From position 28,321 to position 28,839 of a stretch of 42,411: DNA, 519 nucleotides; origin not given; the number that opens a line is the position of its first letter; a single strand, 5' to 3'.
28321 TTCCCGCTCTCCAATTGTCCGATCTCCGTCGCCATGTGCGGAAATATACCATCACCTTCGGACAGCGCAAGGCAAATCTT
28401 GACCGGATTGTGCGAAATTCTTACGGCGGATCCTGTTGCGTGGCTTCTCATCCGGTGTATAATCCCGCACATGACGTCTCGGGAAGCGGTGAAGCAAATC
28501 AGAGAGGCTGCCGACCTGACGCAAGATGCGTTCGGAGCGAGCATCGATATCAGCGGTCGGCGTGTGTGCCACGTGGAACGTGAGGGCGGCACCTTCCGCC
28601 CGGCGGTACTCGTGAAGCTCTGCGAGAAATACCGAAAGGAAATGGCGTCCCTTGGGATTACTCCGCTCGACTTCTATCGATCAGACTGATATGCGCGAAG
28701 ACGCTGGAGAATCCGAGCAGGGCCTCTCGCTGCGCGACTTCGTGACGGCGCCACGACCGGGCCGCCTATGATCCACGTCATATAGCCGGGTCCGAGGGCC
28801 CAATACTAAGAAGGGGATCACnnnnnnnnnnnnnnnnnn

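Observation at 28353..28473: Mirror-image divergent promoters that would both produce leaderless mRNAs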

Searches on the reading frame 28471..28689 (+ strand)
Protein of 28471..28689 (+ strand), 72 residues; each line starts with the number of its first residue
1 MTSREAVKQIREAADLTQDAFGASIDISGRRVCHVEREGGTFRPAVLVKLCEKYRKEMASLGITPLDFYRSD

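Call 7: search_protein_families(library=pfam, proteins=[window:28471-28689:+], max_evalue=0.01)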
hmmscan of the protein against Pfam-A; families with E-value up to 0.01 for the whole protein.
window:28471-28689:+ (72 aa): 2 families
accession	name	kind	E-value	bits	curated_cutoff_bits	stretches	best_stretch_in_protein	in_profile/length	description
PF01381.28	HTH_3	-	0.00013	22.4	23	1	7-58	1-52/55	Helix-turn-helix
PF13560.12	HTH_31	-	0.00016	22.4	27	1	7-54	6-54/64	Helix-turn-helix domain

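Call 8: search_protein_families(library=phrogs, proteins=[window:28471-28689:+], max_evalue=0.01)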
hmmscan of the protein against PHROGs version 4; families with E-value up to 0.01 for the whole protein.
window:28471-28689:+ (72 aa): 2 families
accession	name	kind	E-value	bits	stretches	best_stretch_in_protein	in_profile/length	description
phrog_2104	-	unknown function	0.0053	17.9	1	3-38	40-75/103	-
phrog_5823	-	transcription regulation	0.0057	16.8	1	4-61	8-66/404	transcriptional regulator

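Call 12: find_related_loci(query=window:28471-28689:+, collection=viral_contigs, flank=3000)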
Query window:28471-28689:+ (72 aa) in viral_contigs; peptide patterns used: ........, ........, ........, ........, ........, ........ (x = any residue, [..] = any of these).
13 stretches matched a pattern, but none encodes a relative of the query by tblastn (E <= 1e-3).

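Call 13: find_encoding_contigs(protein=window:28471-28689:+, flank=5000, max_places=10)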
Protein window:28471-28689:+ (72 aa): 4 contigs read that carry it; 3 places shown.
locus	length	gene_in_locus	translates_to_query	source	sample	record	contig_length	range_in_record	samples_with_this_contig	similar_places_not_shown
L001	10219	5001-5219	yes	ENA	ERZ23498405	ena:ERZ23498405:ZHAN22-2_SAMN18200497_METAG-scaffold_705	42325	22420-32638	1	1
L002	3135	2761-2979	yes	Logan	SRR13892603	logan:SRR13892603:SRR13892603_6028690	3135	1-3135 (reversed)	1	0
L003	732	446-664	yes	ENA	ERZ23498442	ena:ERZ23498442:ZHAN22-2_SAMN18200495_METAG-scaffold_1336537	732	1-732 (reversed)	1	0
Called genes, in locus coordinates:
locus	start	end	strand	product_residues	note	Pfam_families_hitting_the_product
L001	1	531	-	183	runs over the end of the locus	-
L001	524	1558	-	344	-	-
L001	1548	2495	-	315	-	PF12684:DUF3799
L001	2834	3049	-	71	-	-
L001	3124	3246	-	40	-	-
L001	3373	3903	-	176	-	-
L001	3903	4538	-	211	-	-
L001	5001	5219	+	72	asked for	-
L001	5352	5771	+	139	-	-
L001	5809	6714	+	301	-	-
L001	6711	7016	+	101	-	-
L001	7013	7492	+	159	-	-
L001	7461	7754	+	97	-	-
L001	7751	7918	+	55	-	-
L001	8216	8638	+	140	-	-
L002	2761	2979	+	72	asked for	-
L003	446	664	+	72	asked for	-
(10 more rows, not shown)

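Call 16: find_homologous_proteins(query=window:28471-28689:+, max_evalue=0.001)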
Query window:28471-28689:+ (72 aa): 1 proteins with E <= 0.001 among 1 candidates.
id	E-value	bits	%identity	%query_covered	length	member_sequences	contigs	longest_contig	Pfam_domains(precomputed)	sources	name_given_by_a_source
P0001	8.0e-40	151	100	100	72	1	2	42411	-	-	-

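Call 46: search_solved_structures(query=window:28471-28689:+, max_evalue=1, show_alignments=3)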
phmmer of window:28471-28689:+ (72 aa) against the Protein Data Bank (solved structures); distinct sequences matched with E-value up to 1: 3.
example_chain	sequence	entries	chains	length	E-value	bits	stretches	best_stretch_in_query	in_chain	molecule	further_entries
9cxr_AA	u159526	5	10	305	0.53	13.9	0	10-64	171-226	Poly(hexamethylene adipamide) hydrolase | Poly (Hexamethylene adipamide) hydrolase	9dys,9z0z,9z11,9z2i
3ivp_A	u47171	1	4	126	0.74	13.5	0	6-41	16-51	Putative transposon-related DNA-binding protein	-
9xz9_A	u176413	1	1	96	0.89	13.2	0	7-55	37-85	Quorum sensing controller protein QseC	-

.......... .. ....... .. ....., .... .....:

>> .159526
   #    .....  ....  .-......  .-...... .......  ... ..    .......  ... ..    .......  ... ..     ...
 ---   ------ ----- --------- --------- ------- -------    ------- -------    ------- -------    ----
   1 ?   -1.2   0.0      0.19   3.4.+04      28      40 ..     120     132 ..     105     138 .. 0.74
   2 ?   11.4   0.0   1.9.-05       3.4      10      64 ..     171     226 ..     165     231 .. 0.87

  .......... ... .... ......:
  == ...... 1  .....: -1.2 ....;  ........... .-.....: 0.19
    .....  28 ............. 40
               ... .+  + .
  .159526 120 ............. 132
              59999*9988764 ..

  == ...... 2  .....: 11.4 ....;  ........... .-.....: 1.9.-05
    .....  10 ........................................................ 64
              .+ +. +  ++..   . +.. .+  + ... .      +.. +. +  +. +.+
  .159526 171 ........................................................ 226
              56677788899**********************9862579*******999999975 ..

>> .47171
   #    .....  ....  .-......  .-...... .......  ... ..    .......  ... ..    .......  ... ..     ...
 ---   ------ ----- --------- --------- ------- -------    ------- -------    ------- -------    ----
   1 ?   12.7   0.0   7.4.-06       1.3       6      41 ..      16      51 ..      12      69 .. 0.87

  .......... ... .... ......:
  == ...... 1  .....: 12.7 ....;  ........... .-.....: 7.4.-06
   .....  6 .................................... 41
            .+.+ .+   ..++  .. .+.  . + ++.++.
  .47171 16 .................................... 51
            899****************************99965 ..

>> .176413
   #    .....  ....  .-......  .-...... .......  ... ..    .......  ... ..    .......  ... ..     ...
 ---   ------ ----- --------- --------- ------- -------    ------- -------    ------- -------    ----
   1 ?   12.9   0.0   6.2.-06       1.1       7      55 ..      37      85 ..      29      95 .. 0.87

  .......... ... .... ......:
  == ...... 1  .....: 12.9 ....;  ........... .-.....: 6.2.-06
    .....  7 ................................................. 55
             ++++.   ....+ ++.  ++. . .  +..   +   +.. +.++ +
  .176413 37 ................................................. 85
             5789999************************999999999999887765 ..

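Call 47: search_protein_families(library=ncbifam, proteins=[window:28471-28689:+], max_evalue=0.1)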
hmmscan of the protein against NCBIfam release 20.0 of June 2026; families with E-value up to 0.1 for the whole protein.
window:28471-28689:+ (72 aa): 5 families
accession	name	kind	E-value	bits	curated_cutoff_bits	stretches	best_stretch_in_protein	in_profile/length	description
TIGR03070.1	couple_hipB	subfamily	5.7e-05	23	71.65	1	6-52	6-52/58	type II toxin-antitoxin system Y4mF family antitoxin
NF041575.1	antitoxPezA_Strep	equivalog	0.023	14.6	290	1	5-55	4-54/158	type II toxin-antitoxin system antitoxin PezA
TIGR03830.1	CxxCG_CxxCG_HTH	subfamily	0.028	14.2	61.8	1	4-51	67-116/127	type II TA system antitoxin MqsA family protein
NF041951.1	phage_RstR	subfamily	0.044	14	80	1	1-50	1-50/108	RstR family transcriptional repressor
NF038139.1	Reg_Aceta_RamB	equivalog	0.073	11.7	700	1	7-54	7-54/465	acetate metabolism transcriptional regulator RamB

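Call 73: predict_structure(protein=window:28471-28689:+)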
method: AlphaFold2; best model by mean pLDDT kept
length: 72 residues; sequences in the alignment: 1
mean_pLDDT: 73.5   pTM: 0.56
mean pLDDT of the five models: 73.5, 65.3, 61.5, 46.8, 46.4
residues with pLDDT >= 90: 0; 70-90: 51; 50-70: 21; < 50: 0
segments of 3 or more residues with pLDDT < 50: none
pLDDT, mean of each block of 10 residues (from residue 1): 77 79 69 64 72 82 75 56
secondary structure, 60 per line:
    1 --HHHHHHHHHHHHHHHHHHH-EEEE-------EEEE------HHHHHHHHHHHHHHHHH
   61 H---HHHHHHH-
elements in order: H3-21 E23-26 E34-37 H44-61 H65-71

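Call 76: fold_search(model_id=the predicted structure, library=pdb)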
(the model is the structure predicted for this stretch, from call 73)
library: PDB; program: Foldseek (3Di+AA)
matches with E <= 10: 101; with E <= 0.001: 0
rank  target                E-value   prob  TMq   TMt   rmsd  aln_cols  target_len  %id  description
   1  5x90_A                6.8e-01  0.15  0.35  0.25   7.0        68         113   24  Structure of DotL(656-783)-IcmS-IcmW-LvgA derived from Legionella pneumophila (released 2017-06-14)
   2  8k91_A                1.0e+00  0.47  0.52  0.07   3.5        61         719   24  CryoEM structure of LonC S582A hepatmer with Lysozyme (released 2024-08-07)
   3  6wxp_C                1.1e+00  0.44  0.54  0.28   4.0        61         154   21  De novo TIM barrel-ferredoxin fold fusion homodimer with 4-glutamate centre TFD-EE (released 2020-11-25)
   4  5xnb_H                1.4e+00  0.06  0.26  0.20   6.6        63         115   25  Crystal structure of the IcmS-IcmW-DotL complex of the Legionella type IVb secretion system (released 2017-09-27)
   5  4rjv_B                1.7e+00  0.25  0.50  0.46   4.8        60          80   22  Crystal Structure of a De Novo Designed Ferredoxin Fold, Northeast Structural Genomics Consortium (NESG) Target OR461 (released 2014-10-22)
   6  5xnb_B                1.8e+00  0.09  0.36  0.26   7.1        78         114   22  Crystal structure of the IcmS-IcmW-DotL complex of the Legionella type IVb secretion system (released 2017-09-27)
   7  9qup_A                1.9e+00  0.23  0.48  0.24   4.9        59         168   19  Tb(III)-bound de novo protein scaffold TFD-EE MPNN (released 2025-11-19)
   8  6wxp_B                2.3e+00  0.30  0.54  0.27   3.7        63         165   19  De novo TIM barrel-ferredoxin fold fusion homodimer with 4-glutamate centre TFD-EE (released 2020-11-25)
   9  4eog                  2.5e+00  0.06  0.26  0.06  11.5        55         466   14  Crystal structure of Csx1 of Pyrococcus furiosus (released 2013-01-02)
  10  6wxp_A                2.7e+00  0.28  0.54  0.27   3.7        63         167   19  De novo TIM barrel-ferredoxin fold fusion homodimer with 4-glutamate centre TFD-EE (released 2020-11-25)
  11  4rjv_A                2.7e+00  0.23  0.52  0.46   4.2        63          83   17  Crystal Structure of a De Novo Designed Ferredoxin Fold, Northeast Structural Genomics Consortium (NESG) Target OR461 (released 2014-10-22)
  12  2zqy_B                2.7e+00  0.06  0.33  0.13   7.0        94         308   18  T-state structure of allosteric L-lactate dehydrogenase from Lactobacillus casei (released 2009-09-08)
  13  6zqc_JO               2.9e+00  0.23  0.51  0.20   3.9        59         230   17  Cryo-EM structure of the 90S pre-ribosome from Saccharomyces cerevisiae, state Pre-A1 (released 2020-09-23)
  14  8wqk_B                2.9e+00  0.03  0.20  0.15  10.5        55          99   14  Crystal structure of the C-terminal domain of PEDV nucleocapsid protein (released 2024-10-16)
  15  6wxp_E                3.0e+00  0.21  0.52  0.30   4.0        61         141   21  De novo TIM barrel-ferredoxin fold fusion homodimer with 4-glutamate centre TFD-EE (released 2020-11-25)
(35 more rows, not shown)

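Call 81: search_protein_representatives(protein=window:28471-28689:+)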
Query: 72 residues. Proteins with E-value up to 0.001 (for the whole library): 27; up to 1e-10: 4; up to 1e-30: 1. The best 27 are listed.
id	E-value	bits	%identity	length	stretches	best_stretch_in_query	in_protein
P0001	2.5e-40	150.6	100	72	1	1-72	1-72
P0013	5.9e-22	92.7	64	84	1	2-70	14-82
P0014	6.7e-20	86.2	62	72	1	2-70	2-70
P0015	6.6e-14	67.3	52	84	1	2-70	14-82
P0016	5.1e-10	55.0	48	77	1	1-69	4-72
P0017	5.2e-10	55.0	45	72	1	2-70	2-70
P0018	6.0e-09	51.6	48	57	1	17-70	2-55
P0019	2.0e-07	46.8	30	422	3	5-54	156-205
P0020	2.0e-07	46.8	39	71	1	2-70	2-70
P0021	6.3e-07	45.3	29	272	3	4-55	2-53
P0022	5.9e-06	42.2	24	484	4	4-55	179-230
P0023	1.2e-05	41.3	28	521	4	7-55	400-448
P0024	1.7e-05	40.8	26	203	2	1-57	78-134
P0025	2.4e-05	40.3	39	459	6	7-33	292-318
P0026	5.7e-05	39.1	38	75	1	6-70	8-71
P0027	8.3e-05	38.6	47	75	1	5-69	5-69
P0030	1.2e-04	38.0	36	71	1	7-70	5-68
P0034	2.6e-04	37.0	38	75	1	1-69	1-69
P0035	3.7e-04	36.5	36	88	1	2-70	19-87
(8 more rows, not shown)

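Call 85: find_related_loci(query=A3, collection=viral_contigs, flank=3000)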
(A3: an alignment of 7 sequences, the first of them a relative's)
Query A3 (72 aa) in viral_contigs; peptide patterns used: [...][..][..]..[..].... (x = any residue, [..] = any of these).
48 stretches matched a pattern, but none encodes a relative of the query by tblastn (E <= 1e-3).

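Call 86: find_encoding_contigs(protein=P0014, flank=3000, max_places=5)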
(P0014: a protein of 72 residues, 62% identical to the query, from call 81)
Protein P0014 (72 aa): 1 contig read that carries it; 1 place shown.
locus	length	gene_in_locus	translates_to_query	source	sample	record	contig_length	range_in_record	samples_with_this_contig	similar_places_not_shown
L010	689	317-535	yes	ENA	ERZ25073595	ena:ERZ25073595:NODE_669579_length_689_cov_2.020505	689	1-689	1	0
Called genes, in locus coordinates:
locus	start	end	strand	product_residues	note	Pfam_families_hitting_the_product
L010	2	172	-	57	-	?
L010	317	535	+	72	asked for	PF13560:HTH_31 (weak), PF01381:HTH_3 (weak)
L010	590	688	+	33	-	?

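Call 87: find_encoding_contigs(protein=P0013, flank=3000, max_places=5)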
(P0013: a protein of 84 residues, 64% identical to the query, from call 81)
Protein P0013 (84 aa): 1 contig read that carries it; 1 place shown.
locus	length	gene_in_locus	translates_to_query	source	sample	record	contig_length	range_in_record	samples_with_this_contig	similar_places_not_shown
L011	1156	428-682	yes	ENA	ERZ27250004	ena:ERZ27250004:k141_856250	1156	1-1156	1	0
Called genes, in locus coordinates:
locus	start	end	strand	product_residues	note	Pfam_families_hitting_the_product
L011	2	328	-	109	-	?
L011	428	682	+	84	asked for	PF01381:HTH_3 (weak), PF13560:HTH_31 (weak)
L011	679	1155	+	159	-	?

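Call 88: find_encoding_contigs(protein=P0015, flank=3000, max_places=5)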
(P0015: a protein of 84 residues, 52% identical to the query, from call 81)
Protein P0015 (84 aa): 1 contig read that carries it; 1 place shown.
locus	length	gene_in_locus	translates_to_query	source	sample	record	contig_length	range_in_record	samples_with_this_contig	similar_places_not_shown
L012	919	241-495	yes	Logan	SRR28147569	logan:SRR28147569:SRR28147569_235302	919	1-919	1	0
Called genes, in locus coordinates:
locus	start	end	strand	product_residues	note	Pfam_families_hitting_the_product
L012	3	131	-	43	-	?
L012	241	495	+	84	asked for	PF01381:HTH_3, PF13560:HTH_31 (weak)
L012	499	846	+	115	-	-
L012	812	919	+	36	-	?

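Call 89: find_encoding_contigs(protein=P0016, flank=3000, max_places=5)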
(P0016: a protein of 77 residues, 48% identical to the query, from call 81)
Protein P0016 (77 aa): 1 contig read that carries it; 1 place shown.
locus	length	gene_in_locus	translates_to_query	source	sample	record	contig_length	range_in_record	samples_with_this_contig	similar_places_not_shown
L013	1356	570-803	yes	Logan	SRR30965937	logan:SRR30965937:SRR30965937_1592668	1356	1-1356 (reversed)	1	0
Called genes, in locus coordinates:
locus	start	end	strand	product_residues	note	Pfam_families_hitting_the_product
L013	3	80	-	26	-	?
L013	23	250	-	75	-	-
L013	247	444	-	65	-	-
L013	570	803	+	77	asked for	PF13560:HTH_31 (weak)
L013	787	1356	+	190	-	?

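Call 90: find_encoding_contigs(protein=P0017, flank=3000, max_places=5)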
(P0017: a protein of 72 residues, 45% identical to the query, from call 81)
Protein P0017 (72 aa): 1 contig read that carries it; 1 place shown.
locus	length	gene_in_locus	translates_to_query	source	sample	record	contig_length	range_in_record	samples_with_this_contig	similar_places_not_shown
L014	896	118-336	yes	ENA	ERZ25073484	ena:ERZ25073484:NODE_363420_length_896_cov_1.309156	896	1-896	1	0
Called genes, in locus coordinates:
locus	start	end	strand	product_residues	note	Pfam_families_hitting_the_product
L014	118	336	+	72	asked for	PF13560:HTH_31, PF01381:HTH_3 (weak)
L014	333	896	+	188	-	?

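Call 93: find_encoding_contigs(protein=P0020, flank=4000, max_places=4)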
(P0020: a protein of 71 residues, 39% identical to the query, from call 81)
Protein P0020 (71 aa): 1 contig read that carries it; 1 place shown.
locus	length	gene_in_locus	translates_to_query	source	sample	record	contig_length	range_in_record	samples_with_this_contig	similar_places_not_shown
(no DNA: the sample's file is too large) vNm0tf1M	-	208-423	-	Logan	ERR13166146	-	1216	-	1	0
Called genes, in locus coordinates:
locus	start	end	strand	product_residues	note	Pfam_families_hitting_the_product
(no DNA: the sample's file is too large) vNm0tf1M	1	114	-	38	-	?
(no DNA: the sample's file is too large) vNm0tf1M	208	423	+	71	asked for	PF01381:HTH_3, PF13560:HTH_31 (weak)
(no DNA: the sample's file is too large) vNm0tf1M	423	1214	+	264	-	?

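Call 94: find_encoding_contigs(protein=P0034, flank=4000, max_places=4)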
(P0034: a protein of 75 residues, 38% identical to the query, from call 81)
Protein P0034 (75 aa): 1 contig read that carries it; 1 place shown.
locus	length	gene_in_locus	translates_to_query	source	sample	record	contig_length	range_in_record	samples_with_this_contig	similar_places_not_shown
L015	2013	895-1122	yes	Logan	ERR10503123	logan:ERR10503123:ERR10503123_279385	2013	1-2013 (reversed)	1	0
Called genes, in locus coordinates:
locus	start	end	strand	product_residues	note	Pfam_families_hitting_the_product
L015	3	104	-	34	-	?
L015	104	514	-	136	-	-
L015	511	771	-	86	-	-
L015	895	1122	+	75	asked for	PF01381:HTH_3, PF13560:HTH_31 (weak)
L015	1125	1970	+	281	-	-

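Call 95: find_encoding_contigs(protein=P0027, flank=4000, max_places=4)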
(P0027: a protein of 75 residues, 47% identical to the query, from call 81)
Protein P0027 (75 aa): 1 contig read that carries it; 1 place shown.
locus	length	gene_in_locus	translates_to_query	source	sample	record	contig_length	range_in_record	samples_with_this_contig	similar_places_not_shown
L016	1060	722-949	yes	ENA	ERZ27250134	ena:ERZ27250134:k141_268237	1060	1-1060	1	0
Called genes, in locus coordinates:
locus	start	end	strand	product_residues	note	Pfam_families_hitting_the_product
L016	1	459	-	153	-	?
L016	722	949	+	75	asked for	PF01381:HTH_3 (weak)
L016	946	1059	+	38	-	?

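Call 96: find_encoding_contigs(protein=P0035, flank=4000, max_places=4)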
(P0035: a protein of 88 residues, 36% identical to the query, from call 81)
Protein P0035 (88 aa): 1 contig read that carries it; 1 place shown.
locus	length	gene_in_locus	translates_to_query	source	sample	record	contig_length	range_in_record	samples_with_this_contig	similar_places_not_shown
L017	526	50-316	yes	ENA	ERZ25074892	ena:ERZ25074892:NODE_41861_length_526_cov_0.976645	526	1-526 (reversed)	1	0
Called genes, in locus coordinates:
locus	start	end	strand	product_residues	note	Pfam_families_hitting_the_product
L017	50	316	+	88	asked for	-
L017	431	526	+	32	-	?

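Call 101: search_solved_structures(query=A2, max_evalue=0.01, show_alignments=2)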
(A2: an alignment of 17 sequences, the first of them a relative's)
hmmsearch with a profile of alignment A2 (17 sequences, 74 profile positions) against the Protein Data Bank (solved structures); distinct sequences matched with E-value up to 0.01: 30.
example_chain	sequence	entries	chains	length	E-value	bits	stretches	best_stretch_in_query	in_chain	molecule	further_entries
8tac_A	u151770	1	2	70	3.5e-07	33.2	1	6-41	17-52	DBP48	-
28tn_A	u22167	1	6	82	5.1e-07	32.6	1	7-54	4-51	lambda repressor-like protein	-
2p5t_A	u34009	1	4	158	7.4e-06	28.9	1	6-55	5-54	Putative transcriptional regulator PezA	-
2b5a_A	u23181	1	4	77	8.1e-06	28.8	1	6-52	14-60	C.BclI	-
4z5h_A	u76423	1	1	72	1.6e-05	27.8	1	4-53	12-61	Antitoxin HipB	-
4yg4_A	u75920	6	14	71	2.1e-05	27.5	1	4-53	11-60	Antitoxin HipB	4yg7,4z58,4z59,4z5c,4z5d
4yg1_A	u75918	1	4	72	2.3e-05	27.3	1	4-53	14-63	Antitoxin HipB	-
2wiu_B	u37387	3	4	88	3.7e-05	26.7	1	4-53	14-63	HTH-TYPE TRANSCRIPTIONAL REGULATOR HIPB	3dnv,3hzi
5k98_B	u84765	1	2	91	4e-05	26.6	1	4-53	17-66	Antitoxin HipB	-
9k3w_A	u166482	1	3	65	0.00017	24.6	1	4-54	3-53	Transcriptional regulator, PbsX family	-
3f6w_A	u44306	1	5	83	0.00032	23.7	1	9-50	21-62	XRE-family like protein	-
1sq8_A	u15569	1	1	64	0.00034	23.6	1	1-40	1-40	dh434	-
8ezt_A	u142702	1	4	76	0.0004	23.4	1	9-53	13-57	HipB(Lp)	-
9sf2_A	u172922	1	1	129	0.00041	23.3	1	7-52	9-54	Transcriptional regulator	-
2ef8_A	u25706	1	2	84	0.00043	23.3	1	7-50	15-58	Putative transcription factor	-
1adr_A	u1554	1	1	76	0.0013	21.8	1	5-51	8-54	P22 C2 REPRESSOR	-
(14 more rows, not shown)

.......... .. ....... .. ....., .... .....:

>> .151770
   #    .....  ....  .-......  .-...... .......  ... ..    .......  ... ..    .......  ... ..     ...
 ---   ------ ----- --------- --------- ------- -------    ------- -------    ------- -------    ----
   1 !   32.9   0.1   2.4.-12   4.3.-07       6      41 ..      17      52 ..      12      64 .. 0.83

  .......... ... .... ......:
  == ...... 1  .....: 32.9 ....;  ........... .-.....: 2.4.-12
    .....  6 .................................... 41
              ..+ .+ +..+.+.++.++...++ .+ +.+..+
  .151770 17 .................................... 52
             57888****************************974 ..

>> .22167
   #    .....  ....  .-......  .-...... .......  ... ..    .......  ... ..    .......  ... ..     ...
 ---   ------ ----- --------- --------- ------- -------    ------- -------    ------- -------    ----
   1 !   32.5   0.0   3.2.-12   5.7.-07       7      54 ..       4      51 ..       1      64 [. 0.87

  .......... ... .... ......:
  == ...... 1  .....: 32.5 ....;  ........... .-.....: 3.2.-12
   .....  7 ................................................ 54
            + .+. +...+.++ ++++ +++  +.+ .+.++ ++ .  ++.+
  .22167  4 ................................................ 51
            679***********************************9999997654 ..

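Call 105: predict_structure(alignment_id=A2)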
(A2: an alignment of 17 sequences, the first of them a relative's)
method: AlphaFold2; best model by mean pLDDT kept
length: 72 residues; sequences in the alignment: 17
mean_pLDDT: 95.1   pTM: 0.83
mean pLDDT of the five models: 95.1, 94.7, 94.6, 94.3, 93.7
residues with pLDDT >= 90: 66; 70-90: 4; 50-70: 2; < 50: 0
segments of 3 or more residues with pLDDT < 50: none
pLDDT, mean of each block of 10 residues (from residue 1): 95 98 98 94 96 98 93 63
secondary structure, 60 per line:
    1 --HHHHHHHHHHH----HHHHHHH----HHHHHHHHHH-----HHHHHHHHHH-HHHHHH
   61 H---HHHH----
elements in order: H3-13 H18-24 H29-38 H44-53 H55-61 H65-68
